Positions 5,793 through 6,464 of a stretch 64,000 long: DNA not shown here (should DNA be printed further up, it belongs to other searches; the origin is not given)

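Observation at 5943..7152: Toxin-antitoxin pair with an XRE-HTH+DUF4065 (Panacea-like) antitoxin and a HigB/Gp49-like RelE-fold toxin beside the prophage junction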

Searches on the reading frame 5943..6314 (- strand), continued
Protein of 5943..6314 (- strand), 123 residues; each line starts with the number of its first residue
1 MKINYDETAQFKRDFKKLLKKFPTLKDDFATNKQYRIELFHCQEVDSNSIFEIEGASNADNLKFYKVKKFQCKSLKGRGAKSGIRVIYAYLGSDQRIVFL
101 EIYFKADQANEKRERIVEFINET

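Call 51: list_cluster_members(proteins=[P0124, P0129, P0136, P0142, P0146, P0150, P0155, P0160, P0165, P0185])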
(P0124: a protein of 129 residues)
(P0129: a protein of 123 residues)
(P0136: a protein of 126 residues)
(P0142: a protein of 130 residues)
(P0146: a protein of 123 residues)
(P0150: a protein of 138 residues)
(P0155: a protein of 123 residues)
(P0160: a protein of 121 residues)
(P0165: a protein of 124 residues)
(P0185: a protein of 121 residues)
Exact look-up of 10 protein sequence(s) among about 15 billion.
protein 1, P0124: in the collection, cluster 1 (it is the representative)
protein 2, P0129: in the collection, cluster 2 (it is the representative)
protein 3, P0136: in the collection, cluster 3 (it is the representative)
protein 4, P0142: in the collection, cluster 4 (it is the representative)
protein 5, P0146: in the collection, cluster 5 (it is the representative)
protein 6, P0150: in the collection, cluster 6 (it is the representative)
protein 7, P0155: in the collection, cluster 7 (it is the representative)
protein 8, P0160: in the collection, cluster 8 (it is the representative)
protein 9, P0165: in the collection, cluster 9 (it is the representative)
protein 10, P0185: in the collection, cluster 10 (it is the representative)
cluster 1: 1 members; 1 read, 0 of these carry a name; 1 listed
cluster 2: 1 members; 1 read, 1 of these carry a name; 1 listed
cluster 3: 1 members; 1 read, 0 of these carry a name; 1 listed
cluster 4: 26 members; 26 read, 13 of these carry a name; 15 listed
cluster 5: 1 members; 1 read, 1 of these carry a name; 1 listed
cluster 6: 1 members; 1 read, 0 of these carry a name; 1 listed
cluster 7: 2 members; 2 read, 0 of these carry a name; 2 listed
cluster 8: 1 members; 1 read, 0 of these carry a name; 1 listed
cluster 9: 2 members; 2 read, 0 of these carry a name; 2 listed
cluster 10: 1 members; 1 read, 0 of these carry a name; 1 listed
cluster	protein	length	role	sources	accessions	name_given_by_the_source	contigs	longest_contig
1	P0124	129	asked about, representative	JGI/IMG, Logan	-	-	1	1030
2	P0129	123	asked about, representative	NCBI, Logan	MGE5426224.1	MAG: hypothetical protein ACM3PZ_04055 [Bacillota bacterium]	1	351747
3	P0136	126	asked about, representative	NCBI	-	-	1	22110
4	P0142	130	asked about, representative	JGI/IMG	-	mRNA-degrading endonuclease RelE of RelBE toxin-antitoxin system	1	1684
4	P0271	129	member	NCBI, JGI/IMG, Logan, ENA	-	mRNA-degrading endonuclease RelE of RelBE toxin-antitoxin system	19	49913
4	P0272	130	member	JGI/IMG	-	mRNA-degrading endonuclease RelE of RelBE toxin-antitoxin system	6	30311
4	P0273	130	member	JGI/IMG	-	mRNA-degrading endonuclease RelE of RelBE toxin-antitoxin system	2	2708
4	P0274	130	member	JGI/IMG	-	mRNA-degrading endonuclease RelE of RelBE toxin-antitoxin system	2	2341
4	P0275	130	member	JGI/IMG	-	mRNA-degrading endonuclease RelE of RelBE toxin-antitoxin system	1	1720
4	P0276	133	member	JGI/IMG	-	mRNA-degrading endonuclease RelE of RelBE toxin-antitoxin system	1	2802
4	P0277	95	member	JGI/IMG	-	hypothetical protein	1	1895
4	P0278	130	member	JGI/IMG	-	mRNA-degrading endonuclease RelE of RelBE toxin-antitoxin system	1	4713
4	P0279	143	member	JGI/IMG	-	mRNA-degrading endonuclease RelE of RelBE toxin-antitoxin system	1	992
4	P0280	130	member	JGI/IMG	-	mRNA-degrading endonuclease RelE of RelBE toxin-antitoxin system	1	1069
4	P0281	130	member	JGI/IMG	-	mRNA-degrading endonuclease RelE of RelBE toxin-antitoxin system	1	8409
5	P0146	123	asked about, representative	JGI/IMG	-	hypothetical protein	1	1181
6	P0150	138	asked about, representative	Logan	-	-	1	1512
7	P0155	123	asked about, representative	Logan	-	-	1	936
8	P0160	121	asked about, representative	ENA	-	-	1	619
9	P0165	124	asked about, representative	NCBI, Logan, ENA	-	-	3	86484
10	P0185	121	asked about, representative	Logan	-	-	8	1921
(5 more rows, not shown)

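Call 61: find_homologous_proteins(query=A2, max_evalue=0.00001)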
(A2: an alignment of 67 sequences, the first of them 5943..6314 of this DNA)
Query A2 (67 sequences) (123 aa, profile of the alignment): 3331 proteins with E <= 0.00001 among 4074 candidates; the best 120 are listed.
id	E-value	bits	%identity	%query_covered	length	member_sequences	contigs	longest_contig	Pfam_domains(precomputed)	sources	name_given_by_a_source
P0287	7.0e-46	173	46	89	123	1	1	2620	-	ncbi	-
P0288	8.3e-46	173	46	95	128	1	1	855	-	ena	-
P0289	1.2e-45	172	46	90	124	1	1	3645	-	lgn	-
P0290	1.6e-45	172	50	89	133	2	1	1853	-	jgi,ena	-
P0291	2.4e-45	171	51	96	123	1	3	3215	-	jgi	jgi:mRNA-degrading endonuclease RelE of RelBE toxin-antitoxin system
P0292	3.1e-45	171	46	92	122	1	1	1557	-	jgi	-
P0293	3.2e-45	171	44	80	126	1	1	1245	-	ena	-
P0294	3.4e-45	171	44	78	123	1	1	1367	-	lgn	-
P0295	3.5e-45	171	44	78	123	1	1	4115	-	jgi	jgi:hypothetical protein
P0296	3.7e-45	171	64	98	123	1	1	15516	-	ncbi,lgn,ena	-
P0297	4.3e-45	170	54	96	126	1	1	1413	-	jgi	jgi:hypothetical protein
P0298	4.7e-45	170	56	97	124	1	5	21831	-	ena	-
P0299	5.1e-45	170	50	94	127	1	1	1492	-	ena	-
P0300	7.3e-45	170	47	94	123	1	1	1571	-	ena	-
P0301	7.5e-45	170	51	96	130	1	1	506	-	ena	-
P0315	1.2e-44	169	47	97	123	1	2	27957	-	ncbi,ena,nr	ncbi:hypothetical protein KAW50_01870 [candidate division WOR-3 bacterium]|nr:hypothetical protein [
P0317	1.2e-44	169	51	76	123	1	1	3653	-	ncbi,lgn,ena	-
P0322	1.3e-44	169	64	98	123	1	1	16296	-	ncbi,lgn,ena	-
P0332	1.6e-44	169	55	89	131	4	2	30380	-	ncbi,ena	-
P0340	1.8e-44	168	45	92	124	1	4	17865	-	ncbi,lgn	-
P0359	2.4e-44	168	47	87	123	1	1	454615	-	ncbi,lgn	-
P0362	2.6e-44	168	52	98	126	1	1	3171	-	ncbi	-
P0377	3.6e-44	167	42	92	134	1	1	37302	-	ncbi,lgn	-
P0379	3.6e-44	167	47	94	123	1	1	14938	-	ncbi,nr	ncbi:MAG: hypothetical protein QME83_14075 [Thermodesulfobacteriota bacterium]|nr:hypothetical prote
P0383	3.8e-44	167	47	97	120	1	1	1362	-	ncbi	-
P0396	4.3e-44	167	46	89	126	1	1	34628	-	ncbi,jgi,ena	-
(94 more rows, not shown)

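Call 62: find_encoding_contigs(protein=P0315, flank=3000, max_places=2)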
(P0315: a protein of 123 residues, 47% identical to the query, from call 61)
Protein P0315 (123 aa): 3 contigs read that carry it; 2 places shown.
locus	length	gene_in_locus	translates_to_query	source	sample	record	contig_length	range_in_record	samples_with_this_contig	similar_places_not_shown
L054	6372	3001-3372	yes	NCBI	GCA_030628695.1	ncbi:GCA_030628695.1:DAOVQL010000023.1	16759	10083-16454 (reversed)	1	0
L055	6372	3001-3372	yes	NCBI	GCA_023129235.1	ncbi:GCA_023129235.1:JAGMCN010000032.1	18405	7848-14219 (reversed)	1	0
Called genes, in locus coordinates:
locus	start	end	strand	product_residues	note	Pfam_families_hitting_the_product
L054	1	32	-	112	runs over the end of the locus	?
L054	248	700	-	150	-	PF12675:DUF3795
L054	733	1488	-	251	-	PF08713:DNA_alkylation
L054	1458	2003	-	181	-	-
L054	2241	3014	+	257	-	PF01381:HTH_3, PF12844:HTH_19, PF13443:HTH_26 (faint), PF13560:HTH_31, PF13274:SocA_Panacea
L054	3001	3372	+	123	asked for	-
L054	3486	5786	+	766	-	PF13166:AAA_13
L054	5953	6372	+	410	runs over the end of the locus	PF00071:Ras (faint), PF00350:Dynamin_N (faint), PF01926:MMR_HSR1, PF02421:FeoB_N, PF00009:GTP_EFTU, PF01926:MMR_HSR1, PF02421:FeoB_N, PF14714:KH_dom-like, +5 more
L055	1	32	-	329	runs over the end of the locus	PF03706:LPG_synthase_TM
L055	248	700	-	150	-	PF12675:DUF3795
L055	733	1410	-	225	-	PF08713:DNA_alkylation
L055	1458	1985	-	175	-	-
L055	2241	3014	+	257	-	PF01381:HTH_3, PF12844:HTH_19, PF13443:HTH_26 (faint), PF13560:HTH_31, PF13274:SocA_Panacea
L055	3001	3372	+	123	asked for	-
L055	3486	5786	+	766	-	PF13166:AAA_13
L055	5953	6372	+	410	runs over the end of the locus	PF00071:Ras (faint), PF00350:Dynamin_N (faint), PF01926:MMR_HSR1, PF02421:FeoB_N, PF00009:GTP_EFTU, PF01926:MMR_HSR1, PF02421:FeoB_N, PF14714:KH_dom-like, +5 more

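Call 63: find_encoding_contigs(protein=P0379, flank=3000, max_places=2)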
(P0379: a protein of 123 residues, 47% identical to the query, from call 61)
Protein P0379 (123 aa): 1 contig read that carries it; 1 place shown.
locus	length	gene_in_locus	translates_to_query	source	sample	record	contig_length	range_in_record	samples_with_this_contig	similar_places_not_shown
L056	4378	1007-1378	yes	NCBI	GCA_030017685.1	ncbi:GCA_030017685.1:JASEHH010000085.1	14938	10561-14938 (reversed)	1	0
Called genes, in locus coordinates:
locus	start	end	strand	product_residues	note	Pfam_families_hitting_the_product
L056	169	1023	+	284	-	PF01381:HTH_3, PF12844:HTH_19, PF13443:HTH_26, PF13560:HTH_31, PF13274:SocA_Panacea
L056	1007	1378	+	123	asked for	-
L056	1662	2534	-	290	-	PF00483:NTP_transferase, PF12804:NTP_transf_3 (weak)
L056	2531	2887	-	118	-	PF00072:Response_reg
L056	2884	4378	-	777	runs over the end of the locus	PF13185:GAF_2 (weak), PF01590:GAF, PF13185:GAF_2, PF13492:GAF_3, PF01590:GAF, PF13185:GAF_2 (weak), PF00512:HisKA, PF02518:HATPase_c, +1 more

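Call 64: find_encoding_contigs(protein=P0359, flank=3000, max_places=2)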
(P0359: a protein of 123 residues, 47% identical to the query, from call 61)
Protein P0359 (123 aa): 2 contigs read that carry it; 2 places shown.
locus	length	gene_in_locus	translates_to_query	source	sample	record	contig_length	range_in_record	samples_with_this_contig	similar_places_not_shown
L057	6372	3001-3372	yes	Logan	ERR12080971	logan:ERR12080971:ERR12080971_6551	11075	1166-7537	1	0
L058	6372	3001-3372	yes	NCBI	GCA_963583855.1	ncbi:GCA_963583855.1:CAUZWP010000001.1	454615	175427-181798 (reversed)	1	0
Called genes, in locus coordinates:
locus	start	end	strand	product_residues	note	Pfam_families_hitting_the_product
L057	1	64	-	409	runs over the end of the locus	?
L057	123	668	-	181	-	PF10543:ORF6N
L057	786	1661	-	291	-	PF00795:CN_hydrolase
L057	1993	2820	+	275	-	PF12844:HTH_19 (weak), PF13560:HTH_31, PF01381:HTH_3, PF13443:HTH_26 (faint), PF13274:SocA_Panacea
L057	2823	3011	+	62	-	-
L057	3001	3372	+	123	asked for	-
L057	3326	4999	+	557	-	PF02463:SMC_N (weak), PF13175:AAA_15, PF13476:AAA_23, PF13514:AAA_27 (weak), PF13555:AAA_29 (faint), PF13304:AAA_21, PF20469:OLD-like_TOPRIM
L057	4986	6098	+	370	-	PF13245:AAA_19 (weak), PF00580:UvrD-helicase, PF01443:Viral_helicase1 (weak)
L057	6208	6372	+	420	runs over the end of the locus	PF00275:EPSP_synthase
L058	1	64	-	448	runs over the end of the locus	PF00202:Aminotran_3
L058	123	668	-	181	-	PF10543:ORF6N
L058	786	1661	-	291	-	PF00795:CN_hydrolase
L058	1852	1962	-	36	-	-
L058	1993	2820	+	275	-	PF12844:HTH_19 (weak), PF13560:HTH_31, PF01381:HTH_3, PF13443:HTH_26 (faint), PF13274:SocA_Panacea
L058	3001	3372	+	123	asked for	-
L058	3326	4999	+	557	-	PF02463:SMC_N (weak), PF13175:AAA_15, PF13476:AAA_23, PF13514:AAA_27 (weak), PF13555:AAA_29 (faint), PF13304:AAA_21, PF20469:OLD-like_TOPRIM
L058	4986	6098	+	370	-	PF13245:AAA_19 (weak), PF00580:UvrD-helicase, PF01443:Viral_helicase1 (weak)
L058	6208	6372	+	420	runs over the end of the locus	PF00275:EPSP_synthase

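Call 68: search_dna_similar(query=window:5943-6314:-, collection=plasmids, mode=protein, max_evalue=0.001, max_rows=25)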
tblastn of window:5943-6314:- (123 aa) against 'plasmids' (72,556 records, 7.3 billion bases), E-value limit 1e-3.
No match.

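Call 69: search_dna_similar(query=window:5943-6314:-, collection=phages, mode=protein, max_evalue=0.001, max_rows=25)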
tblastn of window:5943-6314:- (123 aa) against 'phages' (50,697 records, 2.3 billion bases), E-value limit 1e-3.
No match.

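Call 73: find_encoding_contigs(protein=P0002, flank=2500, max_places=2)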
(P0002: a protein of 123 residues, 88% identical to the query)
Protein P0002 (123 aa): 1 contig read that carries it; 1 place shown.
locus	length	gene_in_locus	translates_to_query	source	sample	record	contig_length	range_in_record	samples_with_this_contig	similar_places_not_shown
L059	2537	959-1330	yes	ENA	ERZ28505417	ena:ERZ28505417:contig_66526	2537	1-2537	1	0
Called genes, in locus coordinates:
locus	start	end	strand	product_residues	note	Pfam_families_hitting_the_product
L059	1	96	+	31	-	?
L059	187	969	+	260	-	PF01381:HTH_3, PF12844:HTH_19, PF13560:HTH_31 (weak), PF13274:SocA_Panacea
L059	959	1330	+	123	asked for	-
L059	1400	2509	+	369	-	PF03462:PCRF, PF00472:RF-1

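Call 74: find_encoding_contigs(protein=P0004, flank=2500, max_places=2)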
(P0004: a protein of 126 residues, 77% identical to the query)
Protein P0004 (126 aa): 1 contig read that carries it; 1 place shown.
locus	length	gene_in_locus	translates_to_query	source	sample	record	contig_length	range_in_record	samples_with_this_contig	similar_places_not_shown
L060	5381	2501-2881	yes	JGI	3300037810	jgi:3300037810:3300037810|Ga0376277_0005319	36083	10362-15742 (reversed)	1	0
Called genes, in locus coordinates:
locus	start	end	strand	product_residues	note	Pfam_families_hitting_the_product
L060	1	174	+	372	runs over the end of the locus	PF07907:YibE_F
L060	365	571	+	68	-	PF04070:DUF378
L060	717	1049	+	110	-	PF03013:Pyr_excise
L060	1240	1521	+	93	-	PF00216:Bac_DNA_binding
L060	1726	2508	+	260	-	PF01381:HTH_3, PF12844:HTH_19, PF13560:HTH_31 (weak), PF13274:SocA_Panacea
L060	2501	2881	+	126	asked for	-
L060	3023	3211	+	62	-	-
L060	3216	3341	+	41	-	-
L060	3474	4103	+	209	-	-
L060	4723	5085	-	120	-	PF12728:HTH_17 (faint)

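Call 83: find_related_loci(query=A1, collection=viral_contigs, flank=4000)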
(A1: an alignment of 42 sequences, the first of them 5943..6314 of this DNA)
Query A1 (123 aa) in viral_contigs; peptide patterns used: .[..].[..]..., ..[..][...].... (x = any residue, [..] = any of these).
600 stretches matched a pattern, but none encodes a relative of the query by tblastn (E <= 1e-3).

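Call 88: list_cluster_members(proteins=[P0287, P0296, P0317, P0322, P0332, P0340, P0362, P0377, P0383, P0396])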
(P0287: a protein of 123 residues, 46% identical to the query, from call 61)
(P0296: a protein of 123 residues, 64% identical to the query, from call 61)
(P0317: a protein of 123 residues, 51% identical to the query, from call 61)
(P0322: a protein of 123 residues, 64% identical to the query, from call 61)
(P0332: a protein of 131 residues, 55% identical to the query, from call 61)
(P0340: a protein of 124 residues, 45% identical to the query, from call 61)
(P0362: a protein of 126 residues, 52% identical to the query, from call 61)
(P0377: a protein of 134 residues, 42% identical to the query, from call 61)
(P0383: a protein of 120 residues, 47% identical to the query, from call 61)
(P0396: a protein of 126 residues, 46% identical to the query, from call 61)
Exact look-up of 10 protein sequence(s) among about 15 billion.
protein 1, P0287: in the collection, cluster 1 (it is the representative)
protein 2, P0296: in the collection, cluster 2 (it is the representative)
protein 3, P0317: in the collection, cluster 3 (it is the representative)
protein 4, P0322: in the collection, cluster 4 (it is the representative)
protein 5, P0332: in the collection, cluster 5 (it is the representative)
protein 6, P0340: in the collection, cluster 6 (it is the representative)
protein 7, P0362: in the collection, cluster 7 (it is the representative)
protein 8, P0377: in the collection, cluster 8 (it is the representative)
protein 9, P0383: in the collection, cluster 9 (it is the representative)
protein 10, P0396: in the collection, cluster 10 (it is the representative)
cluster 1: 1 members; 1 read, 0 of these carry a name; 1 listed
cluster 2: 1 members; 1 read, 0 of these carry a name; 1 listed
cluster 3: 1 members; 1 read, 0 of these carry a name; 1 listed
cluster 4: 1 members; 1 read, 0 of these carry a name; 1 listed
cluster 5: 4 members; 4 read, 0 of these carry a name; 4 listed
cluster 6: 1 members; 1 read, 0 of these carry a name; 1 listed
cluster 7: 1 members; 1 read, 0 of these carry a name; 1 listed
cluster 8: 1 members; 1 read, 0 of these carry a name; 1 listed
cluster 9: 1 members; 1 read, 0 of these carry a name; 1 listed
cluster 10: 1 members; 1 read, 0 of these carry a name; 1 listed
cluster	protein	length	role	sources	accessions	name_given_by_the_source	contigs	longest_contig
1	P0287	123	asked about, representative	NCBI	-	-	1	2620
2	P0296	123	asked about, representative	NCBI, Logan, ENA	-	-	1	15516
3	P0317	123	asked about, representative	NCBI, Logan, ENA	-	-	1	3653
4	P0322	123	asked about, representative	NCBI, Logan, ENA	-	-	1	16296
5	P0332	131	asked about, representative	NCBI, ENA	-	-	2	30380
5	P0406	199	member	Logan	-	-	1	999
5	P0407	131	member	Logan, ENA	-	-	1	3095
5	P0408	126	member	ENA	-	-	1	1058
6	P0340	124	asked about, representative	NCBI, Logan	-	-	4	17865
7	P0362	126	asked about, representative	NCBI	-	-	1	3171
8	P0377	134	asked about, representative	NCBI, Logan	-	-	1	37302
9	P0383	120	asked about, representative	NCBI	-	-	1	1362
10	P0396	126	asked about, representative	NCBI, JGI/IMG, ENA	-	-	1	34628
